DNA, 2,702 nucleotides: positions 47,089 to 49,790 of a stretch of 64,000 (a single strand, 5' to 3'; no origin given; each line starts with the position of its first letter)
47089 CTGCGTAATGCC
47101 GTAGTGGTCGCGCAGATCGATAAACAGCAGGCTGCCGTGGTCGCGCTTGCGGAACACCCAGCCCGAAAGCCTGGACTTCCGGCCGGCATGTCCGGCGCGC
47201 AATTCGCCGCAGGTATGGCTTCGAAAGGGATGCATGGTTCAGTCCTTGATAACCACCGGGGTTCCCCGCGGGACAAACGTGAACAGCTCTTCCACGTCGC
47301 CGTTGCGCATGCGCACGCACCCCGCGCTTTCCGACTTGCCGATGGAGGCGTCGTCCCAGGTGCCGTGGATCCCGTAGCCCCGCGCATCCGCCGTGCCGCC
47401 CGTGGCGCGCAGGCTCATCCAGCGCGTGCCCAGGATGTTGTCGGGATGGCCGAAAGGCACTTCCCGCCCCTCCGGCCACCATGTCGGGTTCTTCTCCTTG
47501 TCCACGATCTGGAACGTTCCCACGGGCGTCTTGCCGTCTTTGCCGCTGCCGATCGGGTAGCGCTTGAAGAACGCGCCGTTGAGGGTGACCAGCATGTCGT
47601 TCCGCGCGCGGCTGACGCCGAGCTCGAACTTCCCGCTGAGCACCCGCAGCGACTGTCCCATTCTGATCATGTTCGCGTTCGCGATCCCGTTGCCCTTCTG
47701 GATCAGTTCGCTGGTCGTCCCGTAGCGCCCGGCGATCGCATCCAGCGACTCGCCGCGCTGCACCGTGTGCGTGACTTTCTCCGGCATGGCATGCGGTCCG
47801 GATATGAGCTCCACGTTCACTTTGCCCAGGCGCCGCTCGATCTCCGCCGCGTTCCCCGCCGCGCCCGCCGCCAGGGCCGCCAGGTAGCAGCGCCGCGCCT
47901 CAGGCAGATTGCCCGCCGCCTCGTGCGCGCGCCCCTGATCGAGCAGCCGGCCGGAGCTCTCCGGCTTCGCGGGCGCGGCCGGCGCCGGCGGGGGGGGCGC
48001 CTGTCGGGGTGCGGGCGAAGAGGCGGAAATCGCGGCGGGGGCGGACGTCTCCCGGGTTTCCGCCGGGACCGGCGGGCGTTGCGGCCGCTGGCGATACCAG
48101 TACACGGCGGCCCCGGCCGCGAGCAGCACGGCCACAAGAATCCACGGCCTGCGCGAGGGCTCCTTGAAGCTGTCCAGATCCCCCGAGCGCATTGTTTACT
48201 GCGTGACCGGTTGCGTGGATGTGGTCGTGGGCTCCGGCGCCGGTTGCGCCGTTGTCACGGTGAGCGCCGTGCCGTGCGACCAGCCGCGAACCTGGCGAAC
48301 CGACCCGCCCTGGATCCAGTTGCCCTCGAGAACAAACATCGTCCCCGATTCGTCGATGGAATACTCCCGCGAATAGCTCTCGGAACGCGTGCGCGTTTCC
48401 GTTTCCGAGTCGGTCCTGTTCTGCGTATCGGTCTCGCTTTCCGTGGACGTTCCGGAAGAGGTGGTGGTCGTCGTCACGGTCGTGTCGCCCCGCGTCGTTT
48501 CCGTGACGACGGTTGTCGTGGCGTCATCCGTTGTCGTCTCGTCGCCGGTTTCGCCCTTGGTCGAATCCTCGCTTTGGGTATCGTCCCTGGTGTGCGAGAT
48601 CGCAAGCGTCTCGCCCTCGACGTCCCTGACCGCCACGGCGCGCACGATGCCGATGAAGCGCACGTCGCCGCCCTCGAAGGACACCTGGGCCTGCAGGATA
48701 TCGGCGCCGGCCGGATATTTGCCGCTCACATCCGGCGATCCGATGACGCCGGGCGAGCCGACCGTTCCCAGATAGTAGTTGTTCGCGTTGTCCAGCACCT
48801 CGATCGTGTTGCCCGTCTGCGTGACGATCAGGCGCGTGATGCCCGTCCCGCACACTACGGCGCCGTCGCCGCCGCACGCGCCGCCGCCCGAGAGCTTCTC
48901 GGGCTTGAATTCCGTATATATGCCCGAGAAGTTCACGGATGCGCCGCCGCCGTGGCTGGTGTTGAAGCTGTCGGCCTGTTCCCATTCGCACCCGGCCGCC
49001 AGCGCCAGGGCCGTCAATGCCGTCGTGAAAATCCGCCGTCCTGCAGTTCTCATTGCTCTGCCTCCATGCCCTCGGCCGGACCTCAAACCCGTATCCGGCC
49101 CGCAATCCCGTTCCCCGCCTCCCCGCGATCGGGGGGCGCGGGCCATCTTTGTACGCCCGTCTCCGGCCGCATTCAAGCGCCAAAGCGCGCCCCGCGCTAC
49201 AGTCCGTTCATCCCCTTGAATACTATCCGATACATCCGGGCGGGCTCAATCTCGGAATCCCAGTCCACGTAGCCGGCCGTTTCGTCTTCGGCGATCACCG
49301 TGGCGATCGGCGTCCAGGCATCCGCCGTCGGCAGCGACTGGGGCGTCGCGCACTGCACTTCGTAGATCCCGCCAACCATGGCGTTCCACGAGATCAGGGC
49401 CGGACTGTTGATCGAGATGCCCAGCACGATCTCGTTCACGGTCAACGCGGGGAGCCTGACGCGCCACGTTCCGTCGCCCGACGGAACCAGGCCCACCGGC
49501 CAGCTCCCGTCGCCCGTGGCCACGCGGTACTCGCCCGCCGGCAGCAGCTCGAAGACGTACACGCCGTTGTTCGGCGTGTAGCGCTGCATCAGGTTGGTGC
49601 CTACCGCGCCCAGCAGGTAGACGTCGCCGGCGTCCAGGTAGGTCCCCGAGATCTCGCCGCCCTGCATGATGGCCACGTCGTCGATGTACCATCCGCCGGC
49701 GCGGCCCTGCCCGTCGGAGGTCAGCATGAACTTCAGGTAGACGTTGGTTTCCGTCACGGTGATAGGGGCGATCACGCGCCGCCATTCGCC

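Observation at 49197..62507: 13.3-kb single gene for a 4436-aa N-anchored protease-adhesin mosaic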

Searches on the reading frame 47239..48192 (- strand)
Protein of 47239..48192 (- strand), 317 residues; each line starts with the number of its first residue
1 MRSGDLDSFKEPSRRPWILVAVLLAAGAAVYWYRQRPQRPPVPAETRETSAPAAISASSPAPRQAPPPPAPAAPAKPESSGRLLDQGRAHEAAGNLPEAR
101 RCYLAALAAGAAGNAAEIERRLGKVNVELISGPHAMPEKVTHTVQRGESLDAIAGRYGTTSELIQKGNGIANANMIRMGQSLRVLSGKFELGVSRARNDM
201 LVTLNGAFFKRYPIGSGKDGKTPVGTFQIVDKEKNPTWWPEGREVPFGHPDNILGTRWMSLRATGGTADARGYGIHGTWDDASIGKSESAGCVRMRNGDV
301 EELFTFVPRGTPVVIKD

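Call 8: search_protein_families(library=pfam, proteins=[window:47239-48192:-], max_evalue=0.01)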
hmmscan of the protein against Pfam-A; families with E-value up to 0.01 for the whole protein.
window:47239-48192:- (317 aa): 3 families
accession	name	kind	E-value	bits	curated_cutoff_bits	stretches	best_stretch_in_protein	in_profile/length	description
PF03734.19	YkuD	-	6.9e-23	82.3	23.4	1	193-315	6-146/146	L,D-transpeptidase catalytic domain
PF01476.26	LysM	-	5.6e-11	42.7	20.9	1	142-184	1-42/43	LysM domain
PF07719.23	TPR_2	-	0.0077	16.7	27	0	85-108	6-29/34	Tetratricopeptide repeat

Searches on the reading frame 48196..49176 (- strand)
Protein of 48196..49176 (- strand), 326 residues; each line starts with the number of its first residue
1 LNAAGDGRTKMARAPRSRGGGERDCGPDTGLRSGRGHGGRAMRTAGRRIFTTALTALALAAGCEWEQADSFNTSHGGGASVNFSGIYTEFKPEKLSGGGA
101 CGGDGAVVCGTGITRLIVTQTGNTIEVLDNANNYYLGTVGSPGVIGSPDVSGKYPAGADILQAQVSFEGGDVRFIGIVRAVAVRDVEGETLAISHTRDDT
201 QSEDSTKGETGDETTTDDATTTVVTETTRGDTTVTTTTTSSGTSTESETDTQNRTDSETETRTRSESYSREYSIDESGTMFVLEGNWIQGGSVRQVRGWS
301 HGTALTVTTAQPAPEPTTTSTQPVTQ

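Call 8: search_protein_families(library=pfam, proteins=[window:48196-49176:-], max_evalue=0.01)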
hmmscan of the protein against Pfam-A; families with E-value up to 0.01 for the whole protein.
window:48196-49176:- (326 aa): 0 families

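Call 60: search_protein_families(library=ncbifam, proteins=[window:48196-49053:-], max_evalue=1)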
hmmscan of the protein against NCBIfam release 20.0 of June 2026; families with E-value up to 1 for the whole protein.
window:48196-49053:- (285 aa): 1 family
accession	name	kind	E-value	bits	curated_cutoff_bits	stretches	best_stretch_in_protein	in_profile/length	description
NF033849.1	ser_rich_anae_1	subfamily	0.032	11.5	650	1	147-234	483-569/1163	serine-rich protein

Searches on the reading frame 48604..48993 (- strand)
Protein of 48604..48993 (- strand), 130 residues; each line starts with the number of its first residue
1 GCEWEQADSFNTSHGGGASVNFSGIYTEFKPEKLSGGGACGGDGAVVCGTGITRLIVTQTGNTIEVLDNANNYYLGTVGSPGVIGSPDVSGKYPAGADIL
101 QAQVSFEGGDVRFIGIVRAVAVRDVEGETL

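Call 68: search_solved_structures(query=A5, max_evalue=10)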
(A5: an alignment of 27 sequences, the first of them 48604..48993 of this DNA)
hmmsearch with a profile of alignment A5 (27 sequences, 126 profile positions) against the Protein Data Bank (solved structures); distinct sequences matched with E-value up to 10: 0.

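Call 69: search_protein_families(library=pfam, alignment_id=A5, max_evalue=1)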
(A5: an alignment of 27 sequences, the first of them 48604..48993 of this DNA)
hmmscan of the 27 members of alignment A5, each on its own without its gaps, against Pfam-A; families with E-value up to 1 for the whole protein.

A. member 1, window:48604-48993:- (130 aa): 0 families

B. families by the number of members that match (of 27 scanned): 8 families
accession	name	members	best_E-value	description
PF22495.2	HTH_92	4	0.082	RsaL-like HTH domain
PF22345.2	GLMA_C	2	0.01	GLMA, C-terminal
PF02843.22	GARS_C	2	0.012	Phosphoribosylglycinamide synthetase, C domain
PF20260.4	PUA_4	2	0.073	RNA methyltransferase PUA domain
PF14958.11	PAAT-like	1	0.022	ATPase PAAT-like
PF10371.14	EKR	1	0.076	Domain of unknown function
PF22815.2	CatAgl_D1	1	0.08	Alpha-1,3-glucanase catalytic domain D1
PF14438.12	SM-ATX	1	0.16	Ataxin 2 SM domain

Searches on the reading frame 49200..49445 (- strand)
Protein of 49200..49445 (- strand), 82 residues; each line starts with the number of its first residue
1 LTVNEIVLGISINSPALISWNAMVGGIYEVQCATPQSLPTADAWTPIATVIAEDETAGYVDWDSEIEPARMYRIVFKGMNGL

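Call 57: find_homologous_proteins(query=A3, max_evalue=0.001)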
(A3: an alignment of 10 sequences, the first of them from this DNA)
Query A3 (10 sequences) (82 aa, profile of the alignment): 5 proteins with E <= 0.001 among 8000 candidates.
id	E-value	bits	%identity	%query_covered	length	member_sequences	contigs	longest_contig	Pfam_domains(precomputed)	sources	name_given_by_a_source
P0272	7.0e-6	43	28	71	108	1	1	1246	-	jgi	jgi:hypothetical protein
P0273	1.3e-5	43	33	76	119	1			-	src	-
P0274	1.4e-5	43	41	21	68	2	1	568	-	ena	-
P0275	4.1e-5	41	28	71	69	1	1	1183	-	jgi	jgi:hypothetical protein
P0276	5.6e-5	41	22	72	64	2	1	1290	-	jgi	-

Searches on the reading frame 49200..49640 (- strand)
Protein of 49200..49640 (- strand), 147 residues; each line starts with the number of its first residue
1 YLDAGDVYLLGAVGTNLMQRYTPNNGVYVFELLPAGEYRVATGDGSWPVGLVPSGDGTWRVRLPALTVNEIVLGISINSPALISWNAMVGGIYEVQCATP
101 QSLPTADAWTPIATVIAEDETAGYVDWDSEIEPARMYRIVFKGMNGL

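Call 19: search_protein_families(library=pfam, proteins=[window:49200-49640:-], max_evalue=1)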
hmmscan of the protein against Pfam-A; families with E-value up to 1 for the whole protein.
window:49200-49640:- (147 aa): 2 families
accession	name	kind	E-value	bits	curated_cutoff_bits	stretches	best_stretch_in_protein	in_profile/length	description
PF17210.9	SdrD_B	-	0.0036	17.9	29.7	1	7-42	29-64/112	SdrD B-like domain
PF13620.12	CarboxypepD_reg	-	0.087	13.6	32.3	1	20-41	32-53/82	Carboxypeptidase regulatory-like domain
